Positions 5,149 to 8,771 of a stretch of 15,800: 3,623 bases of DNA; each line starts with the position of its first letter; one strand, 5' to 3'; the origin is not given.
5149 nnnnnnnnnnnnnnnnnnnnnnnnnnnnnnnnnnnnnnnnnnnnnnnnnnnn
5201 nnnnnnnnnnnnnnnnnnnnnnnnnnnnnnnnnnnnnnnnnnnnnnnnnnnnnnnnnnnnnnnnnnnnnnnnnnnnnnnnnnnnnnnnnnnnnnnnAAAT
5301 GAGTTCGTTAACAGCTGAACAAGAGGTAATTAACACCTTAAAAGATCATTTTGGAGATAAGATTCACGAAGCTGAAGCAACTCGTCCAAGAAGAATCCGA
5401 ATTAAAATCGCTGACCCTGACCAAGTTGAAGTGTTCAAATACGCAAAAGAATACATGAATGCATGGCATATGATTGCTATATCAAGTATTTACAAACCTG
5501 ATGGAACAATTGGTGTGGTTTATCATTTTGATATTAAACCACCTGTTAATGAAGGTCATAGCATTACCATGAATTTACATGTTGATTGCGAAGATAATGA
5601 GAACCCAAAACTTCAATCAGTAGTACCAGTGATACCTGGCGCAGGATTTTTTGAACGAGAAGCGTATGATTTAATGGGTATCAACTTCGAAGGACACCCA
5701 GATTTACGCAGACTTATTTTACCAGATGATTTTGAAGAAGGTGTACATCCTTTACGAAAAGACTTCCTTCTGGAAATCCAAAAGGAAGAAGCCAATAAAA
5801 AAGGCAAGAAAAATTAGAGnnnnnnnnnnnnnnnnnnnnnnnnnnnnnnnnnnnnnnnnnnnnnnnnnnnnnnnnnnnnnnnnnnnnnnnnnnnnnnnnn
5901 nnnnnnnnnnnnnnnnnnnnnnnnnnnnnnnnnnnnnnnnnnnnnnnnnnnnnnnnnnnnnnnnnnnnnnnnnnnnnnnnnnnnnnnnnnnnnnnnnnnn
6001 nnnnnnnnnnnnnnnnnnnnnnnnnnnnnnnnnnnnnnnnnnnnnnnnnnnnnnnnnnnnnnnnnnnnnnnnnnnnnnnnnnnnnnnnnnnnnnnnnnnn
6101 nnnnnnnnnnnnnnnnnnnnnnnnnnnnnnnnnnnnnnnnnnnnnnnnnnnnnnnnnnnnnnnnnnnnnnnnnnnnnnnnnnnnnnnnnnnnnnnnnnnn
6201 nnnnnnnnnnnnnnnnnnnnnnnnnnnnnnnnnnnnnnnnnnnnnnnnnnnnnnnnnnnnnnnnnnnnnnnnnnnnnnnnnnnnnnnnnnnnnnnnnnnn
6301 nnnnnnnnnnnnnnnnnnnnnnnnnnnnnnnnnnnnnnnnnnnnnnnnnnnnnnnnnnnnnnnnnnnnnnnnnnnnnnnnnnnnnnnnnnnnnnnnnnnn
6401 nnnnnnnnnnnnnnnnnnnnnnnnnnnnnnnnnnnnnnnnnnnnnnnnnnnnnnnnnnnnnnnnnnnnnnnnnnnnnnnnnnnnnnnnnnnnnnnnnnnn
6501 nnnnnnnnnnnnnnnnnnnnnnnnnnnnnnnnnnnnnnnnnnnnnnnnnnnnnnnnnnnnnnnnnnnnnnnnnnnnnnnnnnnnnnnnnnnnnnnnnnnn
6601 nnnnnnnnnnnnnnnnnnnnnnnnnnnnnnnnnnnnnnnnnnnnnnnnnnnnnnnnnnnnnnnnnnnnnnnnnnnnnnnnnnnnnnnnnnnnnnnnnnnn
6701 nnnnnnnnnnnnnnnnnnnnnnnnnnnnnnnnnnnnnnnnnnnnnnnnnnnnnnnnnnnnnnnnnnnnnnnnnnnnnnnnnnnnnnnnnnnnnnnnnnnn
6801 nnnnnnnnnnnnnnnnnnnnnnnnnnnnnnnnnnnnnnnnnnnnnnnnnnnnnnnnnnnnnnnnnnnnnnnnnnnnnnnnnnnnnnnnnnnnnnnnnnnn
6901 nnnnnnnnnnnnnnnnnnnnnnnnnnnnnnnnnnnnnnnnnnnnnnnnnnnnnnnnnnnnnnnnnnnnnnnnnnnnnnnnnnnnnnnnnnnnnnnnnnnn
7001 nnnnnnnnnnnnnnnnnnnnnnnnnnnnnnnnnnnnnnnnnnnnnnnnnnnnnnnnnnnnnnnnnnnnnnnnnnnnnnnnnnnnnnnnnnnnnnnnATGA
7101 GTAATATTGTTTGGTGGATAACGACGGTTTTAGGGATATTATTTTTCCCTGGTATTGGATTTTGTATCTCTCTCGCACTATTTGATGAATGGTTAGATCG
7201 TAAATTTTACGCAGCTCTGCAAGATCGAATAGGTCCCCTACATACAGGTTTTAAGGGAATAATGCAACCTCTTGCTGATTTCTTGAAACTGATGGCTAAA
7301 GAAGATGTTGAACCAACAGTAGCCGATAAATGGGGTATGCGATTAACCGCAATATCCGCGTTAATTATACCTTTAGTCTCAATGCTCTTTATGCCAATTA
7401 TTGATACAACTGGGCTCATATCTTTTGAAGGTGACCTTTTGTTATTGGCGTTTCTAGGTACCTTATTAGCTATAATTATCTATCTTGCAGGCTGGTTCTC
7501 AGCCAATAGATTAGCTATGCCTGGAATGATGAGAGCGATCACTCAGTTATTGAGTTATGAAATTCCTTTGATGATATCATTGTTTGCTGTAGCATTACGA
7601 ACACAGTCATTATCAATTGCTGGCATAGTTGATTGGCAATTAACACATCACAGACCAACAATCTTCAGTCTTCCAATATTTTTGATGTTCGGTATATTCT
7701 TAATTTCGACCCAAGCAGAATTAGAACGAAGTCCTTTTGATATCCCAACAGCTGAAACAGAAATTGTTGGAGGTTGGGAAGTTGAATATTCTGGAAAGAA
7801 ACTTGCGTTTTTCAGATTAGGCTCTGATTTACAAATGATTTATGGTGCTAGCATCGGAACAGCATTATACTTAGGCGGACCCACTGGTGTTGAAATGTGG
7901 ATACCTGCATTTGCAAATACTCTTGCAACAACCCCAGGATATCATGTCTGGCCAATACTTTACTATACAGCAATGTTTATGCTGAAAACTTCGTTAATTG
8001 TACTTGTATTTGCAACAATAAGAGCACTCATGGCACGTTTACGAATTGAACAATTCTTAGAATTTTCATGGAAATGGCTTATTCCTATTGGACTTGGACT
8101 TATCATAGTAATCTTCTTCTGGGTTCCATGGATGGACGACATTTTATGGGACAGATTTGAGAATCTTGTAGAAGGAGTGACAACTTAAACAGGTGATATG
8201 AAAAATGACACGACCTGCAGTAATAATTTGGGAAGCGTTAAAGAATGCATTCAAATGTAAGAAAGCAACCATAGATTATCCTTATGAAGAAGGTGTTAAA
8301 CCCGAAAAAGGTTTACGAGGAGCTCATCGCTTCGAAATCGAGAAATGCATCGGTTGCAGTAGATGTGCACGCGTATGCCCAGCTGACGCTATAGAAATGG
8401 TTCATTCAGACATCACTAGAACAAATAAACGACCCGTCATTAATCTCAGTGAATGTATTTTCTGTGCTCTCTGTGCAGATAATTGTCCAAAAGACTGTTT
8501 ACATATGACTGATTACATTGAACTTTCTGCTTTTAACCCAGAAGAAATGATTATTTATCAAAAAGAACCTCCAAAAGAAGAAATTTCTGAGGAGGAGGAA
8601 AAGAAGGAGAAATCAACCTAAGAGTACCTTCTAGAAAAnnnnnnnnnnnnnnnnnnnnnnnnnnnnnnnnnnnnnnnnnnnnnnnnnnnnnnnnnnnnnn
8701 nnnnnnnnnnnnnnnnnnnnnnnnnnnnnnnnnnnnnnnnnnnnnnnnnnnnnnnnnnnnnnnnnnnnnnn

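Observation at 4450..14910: Twelve-gene operon with complex I gene order and membrane arm but a genuine [NiFe]-hydrogenase catalytic core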

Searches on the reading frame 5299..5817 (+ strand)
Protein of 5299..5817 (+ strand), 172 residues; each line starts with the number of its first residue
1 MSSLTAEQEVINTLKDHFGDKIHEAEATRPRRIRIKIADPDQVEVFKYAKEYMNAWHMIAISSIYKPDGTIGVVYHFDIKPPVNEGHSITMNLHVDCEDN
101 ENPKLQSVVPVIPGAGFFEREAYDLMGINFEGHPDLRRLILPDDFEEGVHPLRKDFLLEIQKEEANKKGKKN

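Call 4: search_protein_families(library=pfam, proteins=[window:5299-5817:+], max_evalue=0.01)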
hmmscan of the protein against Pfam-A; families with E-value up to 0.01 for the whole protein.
window:5299-5817:+ (172 aa): 1 family
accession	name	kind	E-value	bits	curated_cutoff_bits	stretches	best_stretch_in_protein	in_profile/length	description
PF00329.25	Complex1_30kDa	-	1e-28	100.8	22.5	1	38-159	4-121/124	Respiratory-chain NADH dehydrogenase, 30 Kd subunit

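Call 19: search_protein_families(library=ncbifam, proteins=[window:5299-5817:+], max_evalue=0.001)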
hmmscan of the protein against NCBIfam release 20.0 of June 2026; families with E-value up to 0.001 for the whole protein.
window:5299-5817:+ (172 aa): 17 families
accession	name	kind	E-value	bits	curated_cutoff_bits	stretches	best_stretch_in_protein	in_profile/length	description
NF004735.0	PRK06074.2-2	equivalog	4.7e-25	88.4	176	1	8-156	4-146/158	NADH-quinone oxidoreductase subunit C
NF040611.1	F420_dehyd_FpoC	exception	8.2e-25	87.6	220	1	8-156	4-146/158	F420H2 dehydrogenase subunit FpoC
TIGR01961.1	NuoC_fam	subfamily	6.6e-23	81.5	122.45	1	39-158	7-120/122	NADH (or F420H2) dehydrogenase, subunit C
NF004734.0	PRK06074.2-1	equivalog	2.5e-20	73.1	169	1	8-159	6-152/164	NADH-quinone oxidoreductase subunit C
NF004737.0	PRK06074.2-4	equivalog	3.3e-19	69.3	144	1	24-162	5-130/150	NADH-quinone oxidoreductase subunit C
NF005832.0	PRK07735.1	equivalog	1.5e-18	67.3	431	1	99-156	368-423/430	NADH-quinone oxidoreductase subunit C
NF004733.0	PRK06074.1-5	equivalog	1.9e-18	66.9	225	1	8-158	7-151/203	NADH-quinone oxidoreductase subunit C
NF004730.0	PRK06074.1-1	equivalog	4e-17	62.7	193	1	88-158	90-158/200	NADH-quinone oxidoreductase subunit C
NF005856.0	PRK07785.1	equivalog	4.6e-17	62.7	224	1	87-158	156-224/246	NADH-quinone oxidoreductase subunit C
NF008728.0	PRK11742.1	equivalog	1.1e-16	60.4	840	1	5-157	19-173/598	NADH-quinone oxidoreductase subunit C/D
NF009141.0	PRK12494.1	equivalog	2.5e-15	56.8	175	1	72-157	83-164/175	NAD(P)H-quinone oxidoreductase subunit J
NF004732.0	PRK06074.1-4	equivalog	4.6e-15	56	376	1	89-159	130-198/250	NADH-quinone oxidoreductase subunit C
NF009808.0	PRK13292.1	equivalog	5.5e-15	54.3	1156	1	93-156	311-373/791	NADH-quinone oxidoreductase subunit B/C/D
NF006304.0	PRK08491.1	equivalog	3e-14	53.2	228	1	90-158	110-176/263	NADH-quinone oxidoreductase subunit C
NF004736.0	PRK06074.2-3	equivalog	3.1e-11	43.3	239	1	23-157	32-158/183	NADH-quinone oxidoreductase subunit C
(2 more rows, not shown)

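Call 68: search_solved_structures(query=window:5299-5817:+, max_evalue=0.001, show_alignments=0)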
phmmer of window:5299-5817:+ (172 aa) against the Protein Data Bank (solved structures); distinct sequences matched with E-value up to 0.001: 45.
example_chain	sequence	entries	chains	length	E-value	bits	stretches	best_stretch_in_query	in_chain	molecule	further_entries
6cfw_K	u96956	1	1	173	1e-15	61.3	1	9-155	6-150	Membrane-bound hydrogenase subunit beta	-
2fug_5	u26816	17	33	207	5.8e-15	58.9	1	72-158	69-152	NADH-quinone oxidoreductase chain 5 | NADH-QUINONE OXIDOREDUCTASE SUBUNIT 5 | NADH-quinone oxidoreductase subunit C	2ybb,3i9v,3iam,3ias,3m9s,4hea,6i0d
9iho_C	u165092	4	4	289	6.5e-14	55.4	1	100-157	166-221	NUGM (30 kDa) subunit of mitochondrial NADH:ubiquinone oxidoreductase (Complex I)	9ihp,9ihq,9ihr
8e73_S3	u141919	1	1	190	1e-12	51.5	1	93-159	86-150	NDUS3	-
7ar7_C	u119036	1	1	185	1.2e-12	51.3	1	93-158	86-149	NADH dehydrogenase [ubiquinone] iron-sulfur protein 3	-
7a23_F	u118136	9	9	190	1.2e-12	51.3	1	93-159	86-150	Nad9m | NADH dehydrogenase [ubiquinone] iron-sulfur protein 3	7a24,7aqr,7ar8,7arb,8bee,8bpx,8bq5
7eu3_J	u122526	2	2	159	2e-12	50.6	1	32-158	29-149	NAD(P)H-quinone oxidoreductase subunit J | NAD(P)H-quinone oxidoreductase subunit J, chloroplastic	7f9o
6gcs_G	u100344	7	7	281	2.1e-12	50.5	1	103-159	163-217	30-KDA PROTEIN (NUGM) | Subunit NUGM of NADH:Ubiquinone Oxidoreductase (Complex I)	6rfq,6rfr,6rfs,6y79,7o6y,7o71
6yj4_C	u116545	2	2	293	2.3e-12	50.4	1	103-159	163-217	NUGM protein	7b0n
8e9g_C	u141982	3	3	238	9.4e-12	48.4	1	59-158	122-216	NADH-quinone oxidoreductase subunit C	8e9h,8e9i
8qby_C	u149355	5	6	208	1.2e-11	48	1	93-157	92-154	NADH-quinone oxidoreductase subunit C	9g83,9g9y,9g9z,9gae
6x89_S3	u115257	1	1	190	1.3e-11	47.9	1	93-159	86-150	NDUS3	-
7wfg_J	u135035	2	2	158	1.6e-11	47.6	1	35-158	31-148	NAD(P)H-quinone oxidoreductase subunit J, chloroplastic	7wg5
7zm7_G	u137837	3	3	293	3.2e-11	46.7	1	96-159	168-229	NADH-ubiquinone oxidoreductase 30.4 kDa subunit-like protein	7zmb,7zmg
9grx_J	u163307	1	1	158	4.1e-11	46.3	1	36-158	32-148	NAD(P)H-quinone oxidoreductase subunit J, chloroplastic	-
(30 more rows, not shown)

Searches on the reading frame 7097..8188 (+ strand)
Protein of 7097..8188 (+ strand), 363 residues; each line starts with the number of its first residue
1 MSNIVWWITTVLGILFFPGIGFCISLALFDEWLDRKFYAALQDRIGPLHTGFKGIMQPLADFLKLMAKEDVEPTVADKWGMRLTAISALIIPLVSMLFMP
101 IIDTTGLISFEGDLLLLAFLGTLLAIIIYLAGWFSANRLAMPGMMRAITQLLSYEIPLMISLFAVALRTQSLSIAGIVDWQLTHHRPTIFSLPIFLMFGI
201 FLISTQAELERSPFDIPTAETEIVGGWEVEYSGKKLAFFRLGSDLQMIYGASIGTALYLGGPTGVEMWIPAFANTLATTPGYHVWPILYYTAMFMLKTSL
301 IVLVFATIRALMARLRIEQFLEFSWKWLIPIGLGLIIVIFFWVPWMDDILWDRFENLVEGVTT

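Call 4: search_protein_families(library=pfam, proteins=[window:7097-8188:+], max_evalue=0.01)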
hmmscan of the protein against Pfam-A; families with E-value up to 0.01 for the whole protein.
window:7097-8188:+ (363 aa): 1 family
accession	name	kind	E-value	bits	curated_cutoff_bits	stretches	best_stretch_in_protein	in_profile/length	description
PF00146.26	NADHdh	-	5.3e-76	256.2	27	1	23-339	10-297/298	NADH dehydrogenase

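Call 19: search_protein_families(library=ncbifam, proteins=[window:7097-8188:+], max_evalue=0.001)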
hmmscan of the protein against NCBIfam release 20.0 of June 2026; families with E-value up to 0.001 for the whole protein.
window:7097-8188:+ (363 aa): 7 families
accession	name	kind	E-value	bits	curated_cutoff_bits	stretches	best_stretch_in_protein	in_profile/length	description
NF004741.0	PRK06076.1-2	equivalog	1.6e-60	205.1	305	1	8-339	18-329/337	NADH-quinone oxidoreductase subunit NuoH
NF004744.0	PRK06076.1-5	equivalog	9.1e-56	189.6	542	1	28-337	46-357/372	NADH-quinone oxidoreductase subunit NuoH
NF004743.0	PRK06076.1-4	equivalog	2.4e-52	178.3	494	1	5-341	12-340/433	NADH-quinone oxidoreductase subunit NuoH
NF004740.0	PRK06076.1-1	equivalog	7.4e-50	170.3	399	1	24-338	26-315/325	NADH-quinone oxidoreductase subunit NuoH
NF004745.0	PRK06076.1-6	equivalog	6.2e-48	163.8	450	1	20-345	24-335/341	NADH-quinone oxidoreductase subunit NuoH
NF040610.1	F420_dehyd_FpoH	exception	3.9e-47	161.2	475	1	7-333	10-326/339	F420H2 dehydrogenase subunit FpoH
NF004742.0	PRK06076.1-3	equivalog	5e-43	147.7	531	1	5-343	22-348/356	NADH-quinone oxidoreductase subunit NuoH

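Call 40: search_solved_structures(query=window:7097-8188:+, max_evalue=1e-8, show_alignments=0)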
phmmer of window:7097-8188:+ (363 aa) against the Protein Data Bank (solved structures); distinct sequences matched with E-value up to 1e-8: 36.
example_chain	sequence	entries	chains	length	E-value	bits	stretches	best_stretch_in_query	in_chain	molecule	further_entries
6nbq_A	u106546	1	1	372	1.9e-44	155.7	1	9-336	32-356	NdhA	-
6hum_A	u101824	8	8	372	2.2e-44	155.4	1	6-336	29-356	NAD(P)H-quinone oxidoreductase subunit 1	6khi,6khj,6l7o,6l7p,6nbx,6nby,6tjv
7eu3_A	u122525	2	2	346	8.2e-41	143.7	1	8-338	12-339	NAD(P)H-quinone oxidoreductase subunit 1, chloroplastic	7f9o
7wff_A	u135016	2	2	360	2.2e-38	135.7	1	20-338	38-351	NAD(P)H-quinone oxidoreductase subunit 1, chloroplastic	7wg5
9grx_A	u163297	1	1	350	6.2e-38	134.2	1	7-338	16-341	NAD(P)H-quinone oxidoreductase subunit 1, chloroplastic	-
8e73_1M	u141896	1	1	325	3e-33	118.8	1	30-340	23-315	Nad1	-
4he8_H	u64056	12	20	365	3.5e-33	118.6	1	6-338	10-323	NADH-quinone oxidoreductase subunit 8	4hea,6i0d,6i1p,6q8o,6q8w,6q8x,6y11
8e9g_H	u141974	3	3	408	6.6e-33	117.7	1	5-339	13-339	NADH-quinone oxidoreductase subunit H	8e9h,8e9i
6x89_1M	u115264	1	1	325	1.1e-32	116.9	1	30-340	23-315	NU1M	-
7a23_H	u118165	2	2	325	1.2e-32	116.8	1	30-339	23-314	Nad1m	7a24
7aqq_H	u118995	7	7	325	5.5e-31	111.4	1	30-339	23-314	NADH-ubiquinone oxidoreductase chain 1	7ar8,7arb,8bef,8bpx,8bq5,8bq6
7ar7_H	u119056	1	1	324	5.5e-31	111.4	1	30-339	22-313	NADH-ubiquinone oxidoreductase chain 1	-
7nyh_H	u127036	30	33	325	4.9e-30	108.2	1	24-345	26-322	NADH-quinone oxidoreductase subunit H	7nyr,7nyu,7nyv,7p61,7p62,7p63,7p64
7zm7_1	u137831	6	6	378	2.4e-28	102.7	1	34-272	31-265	NADH-ubiquinone oxidoreductase chain 1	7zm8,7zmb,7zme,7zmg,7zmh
5gpn_e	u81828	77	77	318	3.4e-28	102.2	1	29-336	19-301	NADH-ubiquinone oxidoreductase chain 1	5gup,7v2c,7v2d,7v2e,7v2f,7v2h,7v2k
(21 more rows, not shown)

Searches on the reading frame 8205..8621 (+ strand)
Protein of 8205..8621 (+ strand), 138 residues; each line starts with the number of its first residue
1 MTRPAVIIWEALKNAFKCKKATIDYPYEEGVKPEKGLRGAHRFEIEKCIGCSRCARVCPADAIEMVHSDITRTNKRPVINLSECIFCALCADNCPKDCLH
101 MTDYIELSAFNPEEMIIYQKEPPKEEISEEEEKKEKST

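Call 4: search_protein_families(library=pfam, proteins=[window:8205-8621:+], max_evalue=0.01)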
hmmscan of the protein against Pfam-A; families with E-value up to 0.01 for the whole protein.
window:8205-8621:+ (138 aa): 15 families
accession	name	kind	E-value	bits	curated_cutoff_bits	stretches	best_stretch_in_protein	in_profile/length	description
PF14697.11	Fer4_21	-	4.3e-13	49.6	35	2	46-101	6-59/59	4Fe-4S dicluster domain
PF00037.32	Fer4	-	1.6e-12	47.2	21.1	2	46-64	6-24/24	4Fe-4S binding domain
PF12838.12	Fer4_7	-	3.9e-12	46.9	27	1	47-98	1-52/52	4Fe-4S dicluster domain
PF13187.11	Fer4_9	-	3.8e-09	36.9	27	1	47-98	1-51/52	4Fe-4S dicluster domain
PF13237.11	Fer4_10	-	5.7e-09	36.2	25.5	1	44-95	5-53/53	4Fe-4S dicluster domain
PF13484.11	Fer4_16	-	1.4e-07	32.6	30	2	47-67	1-21/66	4Fe-4S double cluster binding domain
PF12797.12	Fer4_2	-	1.6e-07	31.3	24.5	1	43-60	5-22/22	4Fe-4S binding domain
PF13183.11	Fer4_8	-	6.1e-07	30.3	27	1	44-60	50-66/68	4Fe-4S dicluster domain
PF12837.12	Fer4_6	-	7.9e-07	29.2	25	1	43-63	4-24/24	4Fe-4S binding domain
PF25160.1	LdpA_Fe-S-bd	-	6e-06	26.4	27.6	1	44-66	24-46/49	LdpA Fe-S cluster-binding domain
PF17179.9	Fer4_22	-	0.00017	22.8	27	1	40-61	73-94/95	4Fe-4S dicluster domain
PF13534.11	Fer4_17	-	0.00021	22.2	22.2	1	43-61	41-59/61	4Fe-4S dicluster domain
PF12798.12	Fer4_3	-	0.00085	20.4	27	0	48-62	1-15/15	4Fe-4S binding domain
PF05187.19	Fer4_ETF_QO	-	0.0035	17.9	24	1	54-96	46-87/104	Electron transfer flavoprotein-ubiquinone oxidoreductase, 4Fe-4S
PF12800.12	Fer4_4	-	0.0073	17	24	1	46-60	2-16/17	4Fe-4S binding domain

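Call 19: search_protein_families(library=ncbifam, proteins=[window:8205-8621:+], max_evalue=0.001)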
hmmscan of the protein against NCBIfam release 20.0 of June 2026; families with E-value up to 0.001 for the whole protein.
window:8205-8621:+ (138 aa): 77 families (the best 25 are shown)
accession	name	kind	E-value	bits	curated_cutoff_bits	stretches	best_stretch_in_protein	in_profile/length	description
NF004541.0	PRK05888.2-2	equivalog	2.8e-26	92.3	217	1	10-129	26-140/168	NADH-quinone oxidoreductase subunit NuoI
TIGR01971.1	NuoI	subfamily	1.6e-25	89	113.05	1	11-119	5-118/121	NADH-quinone oxidoreductase, chain I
NF006221.0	PRK08348.1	subfamily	3.7e-23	81.7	124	1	7-136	6-132/136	NADH-plastoquinone oxidoreductase subunit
NF004537.0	PRK05888.1-3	equivalog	1.1e-21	77.4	163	1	17-132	35-162/204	NADH-quinone oxidoreductase subunit NuoI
NF004543.0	PRK05888.2-5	equivalog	4.4e-21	75.4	243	1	8-130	23-147/217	NADH-quinone oxidoreductase subunit NuoI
NF009053.0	PRK12387.1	subfamily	4.8e-21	75.3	204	1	11-116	4-107/180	formate hydrogenlyase complex iron-sulfur subunit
NF004546.0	PRK05888.3-3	equivalog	1.2e-20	73.7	260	1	12-122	31-151/196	NADH-quinone oxidoreductase subunit NuoI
NF010590.0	PRK13984.1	equivalog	6.8e-20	70.7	946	1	11-120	17-129/611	putative oxidoreductase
TIGR00403.1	ndhI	equivalog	9.4e-20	71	302.35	1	19-115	36-135/183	NAD(P)H-quinone oxidoreductase subunit I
NF040612.1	F420_dehyd_FpoI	exception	1.4e-18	67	180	1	8-104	6-104/135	F420H2 dehydrogenase subunit FpoI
NF006076.0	PRK08222.1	equivalog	2.7e-17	63.2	270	1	12-114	5-105/181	hydrogenase 4 subunit H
NF004540.0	PRK05888.2-1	equivalog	6e-17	61.5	215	1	16-115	15-119/139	NADH-quinone oxidoreductase subunit NuoI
NF004539.0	PRK05888.1-5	equivalog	4.2e-16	59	225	1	11-121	23-138/162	NADH-quinone oxidoreductase subunit NuoI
NF004536.0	PRK05888.1-1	equivalog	1.5e-15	56.9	212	1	8-121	17-135/180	NADH-quinone oxidoreductase subunit NuoI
NF004538.0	PRK05888.1-4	equivalog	2.2e-15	56.6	135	1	13-117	25-135/162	NADH-quinone oxidoreductase subunit NuoI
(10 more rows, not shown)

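Call 69: search_solved_structures(query=window:8205-8621:+, max_evalue=1e-8, show_alignments=0)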
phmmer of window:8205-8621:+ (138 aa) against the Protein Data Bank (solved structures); distinct sequences matched with E-value up to 1e-8: 49.
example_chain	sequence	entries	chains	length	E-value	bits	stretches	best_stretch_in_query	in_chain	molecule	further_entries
9sfi_T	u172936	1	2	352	3e-21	79.1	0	39-101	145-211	4Fe-4S ferredoxin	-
6u8y_N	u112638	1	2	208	4e-20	75.4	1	8-134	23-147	NADH dehydrogenase subunit I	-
7eu3_I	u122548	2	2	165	4.9e-19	71.9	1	21-116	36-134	NAD(P)H-quinone oxidoreductase subunit I, chloroplastic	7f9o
9sw6_G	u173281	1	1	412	1e-17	67.6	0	27-109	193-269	Polyferredoxin protein MvhB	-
9grx_I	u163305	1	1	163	1.3e-17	67.3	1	20-116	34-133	NAD(P)H-quinone oxidoreductase subunit I, chloroplastic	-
7wfg_I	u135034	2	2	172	2.1e-17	66.6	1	21-115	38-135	NAD(P)H-quinone oxidoreductase subunit I, chloroplastic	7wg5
6hum_I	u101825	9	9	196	3.2e-17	66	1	18-115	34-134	NAD(P)H-quinone oxidoreductase subunit I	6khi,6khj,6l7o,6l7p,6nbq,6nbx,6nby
9sw6_H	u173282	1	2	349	6.5e-16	61.8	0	40-106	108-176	Tungsten formylmethanofuran dehydrogenase, subunit F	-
7z0s_F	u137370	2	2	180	8.6e-15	58.1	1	12-116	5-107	Formate hydrogenlyase subunit 6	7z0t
9f5x_G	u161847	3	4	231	9.4e-15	58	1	14-122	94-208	NADH:ubiquinone oxidoreductase subunit 8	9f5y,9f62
5t5i_F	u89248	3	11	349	1e-14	57.9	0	42-103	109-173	Tungsten formylmethanofuran dehydrogenase subunit fwdF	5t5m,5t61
6cfw_N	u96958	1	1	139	2.2e-14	56.8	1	10-135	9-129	NADH-plastoquinone oxidoreductase subunit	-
7ar7_I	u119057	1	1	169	2.7e-14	56.5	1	16-123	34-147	NADH dehydrogenase [ubiquinone] iron-sulfur protein 8-A, mitochondrial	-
7v2c_B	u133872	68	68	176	2.8e-14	56.5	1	19-121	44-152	NADH dehydrogenase [ubiquinone] iron-sulfur protein 8, mitochondrial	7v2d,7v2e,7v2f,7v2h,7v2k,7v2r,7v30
5lc5_I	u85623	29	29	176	2.8e-14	56.5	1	19-121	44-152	NADH dehydrogenase [ubiquinone] iron-sulfur protein 8, mitochondrial | Mitochondrial complex I, TYKY subunit | NADH:ubiquinone oxidoreductase core subunit S8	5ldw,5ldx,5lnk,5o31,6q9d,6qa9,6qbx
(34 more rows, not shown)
